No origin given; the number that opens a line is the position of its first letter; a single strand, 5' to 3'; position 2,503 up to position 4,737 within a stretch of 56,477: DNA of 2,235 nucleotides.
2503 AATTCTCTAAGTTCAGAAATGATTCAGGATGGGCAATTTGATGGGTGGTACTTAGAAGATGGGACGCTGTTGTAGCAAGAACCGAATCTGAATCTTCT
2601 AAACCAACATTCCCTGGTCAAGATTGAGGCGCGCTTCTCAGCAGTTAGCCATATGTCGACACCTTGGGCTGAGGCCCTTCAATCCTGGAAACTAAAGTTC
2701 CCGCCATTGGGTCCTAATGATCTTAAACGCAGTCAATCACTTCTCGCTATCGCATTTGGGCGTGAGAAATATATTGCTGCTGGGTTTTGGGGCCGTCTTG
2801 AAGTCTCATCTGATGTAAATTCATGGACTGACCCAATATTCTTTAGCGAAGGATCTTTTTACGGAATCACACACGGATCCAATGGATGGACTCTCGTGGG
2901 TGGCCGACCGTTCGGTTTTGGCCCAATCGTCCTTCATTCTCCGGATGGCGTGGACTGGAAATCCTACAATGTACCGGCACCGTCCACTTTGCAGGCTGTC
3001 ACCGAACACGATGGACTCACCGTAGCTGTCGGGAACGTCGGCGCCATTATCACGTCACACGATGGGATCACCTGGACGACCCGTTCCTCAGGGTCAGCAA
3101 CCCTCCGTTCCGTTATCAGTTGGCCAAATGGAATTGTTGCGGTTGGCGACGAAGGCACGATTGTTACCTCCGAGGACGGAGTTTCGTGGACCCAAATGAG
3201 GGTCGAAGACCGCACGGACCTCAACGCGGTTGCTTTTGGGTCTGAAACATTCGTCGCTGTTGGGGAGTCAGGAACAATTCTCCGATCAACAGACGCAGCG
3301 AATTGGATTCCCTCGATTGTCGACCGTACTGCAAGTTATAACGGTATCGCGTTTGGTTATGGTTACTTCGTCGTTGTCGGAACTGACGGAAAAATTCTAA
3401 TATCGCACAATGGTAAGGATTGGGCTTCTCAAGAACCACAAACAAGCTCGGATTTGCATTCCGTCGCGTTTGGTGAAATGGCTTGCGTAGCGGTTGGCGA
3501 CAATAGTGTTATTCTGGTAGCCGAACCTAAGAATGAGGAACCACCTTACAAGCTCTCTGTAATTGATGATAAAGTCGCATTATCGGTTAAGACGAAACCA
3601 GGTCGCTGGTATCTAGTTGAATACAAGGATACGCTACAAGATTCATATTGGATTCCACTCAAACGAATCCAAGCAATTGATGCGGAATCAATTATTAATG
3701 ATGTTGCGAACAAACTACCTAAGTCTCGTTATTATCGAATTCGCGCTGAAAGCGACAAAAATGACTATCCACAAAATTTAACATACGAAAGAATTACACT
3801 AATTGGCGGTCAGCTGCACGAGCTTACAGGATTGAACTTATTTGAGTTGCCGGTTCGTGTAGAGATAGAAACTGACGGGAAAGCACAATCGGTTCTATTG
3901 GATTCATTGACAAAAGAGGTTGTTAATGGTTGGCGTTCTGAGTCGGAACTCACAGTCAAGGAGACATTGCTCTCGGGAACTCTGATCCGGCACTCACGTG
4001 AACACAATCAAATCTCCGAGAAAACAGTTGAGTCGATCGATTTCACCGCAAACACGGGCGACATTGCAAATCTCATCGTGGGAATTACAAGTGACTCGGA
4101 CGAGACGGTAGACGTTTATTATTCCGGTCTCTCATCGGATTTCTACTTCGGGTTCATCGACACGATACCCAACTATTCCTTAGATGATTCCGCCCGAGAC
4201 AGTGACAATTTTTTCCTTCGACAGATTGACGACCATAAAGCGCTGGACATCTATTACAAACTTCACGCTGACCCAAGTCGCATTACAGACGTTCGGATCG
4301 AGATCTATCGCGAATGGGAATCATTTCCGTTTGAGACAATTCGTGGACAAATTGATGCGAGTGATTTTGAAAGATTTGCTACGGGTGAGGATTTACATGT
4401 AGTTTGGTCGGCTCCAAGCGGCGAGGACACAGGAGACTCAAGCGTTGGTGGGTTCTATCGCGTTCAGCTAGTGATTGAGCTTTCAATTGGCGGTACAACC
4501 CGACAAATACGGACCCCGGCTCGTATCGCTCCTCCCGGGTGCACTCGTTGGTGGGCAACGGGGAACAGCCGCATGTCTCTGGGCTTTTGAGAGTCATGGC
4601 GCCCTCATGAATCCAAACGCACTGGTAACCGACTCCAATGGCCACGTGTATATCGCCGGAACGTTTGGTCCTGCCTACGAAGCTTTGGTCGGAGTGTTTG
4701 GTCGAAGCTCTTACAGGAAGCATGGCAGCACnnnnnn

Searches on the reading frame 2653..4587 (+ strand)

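Call 36: search_protein_families(library=pfam, proteins=[window:2653-4587:+], max_evalue=0.001)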
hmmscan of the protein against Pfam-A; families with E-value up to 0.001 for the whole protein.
window:2653-4587:+ (645 aa): 2 families
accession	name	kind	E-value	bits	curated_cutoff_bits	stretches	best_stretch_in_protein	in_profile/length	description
PF19755.4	DUF6242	-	1.7e-06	28.5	29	0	96-179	124-217/217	Domain of unknown function (DUF6242)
PF23366.1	Beta-prop_HVO_0234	-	0.00013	22.1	27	0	162-218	202-258/274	HVO_0234-like, beta propeller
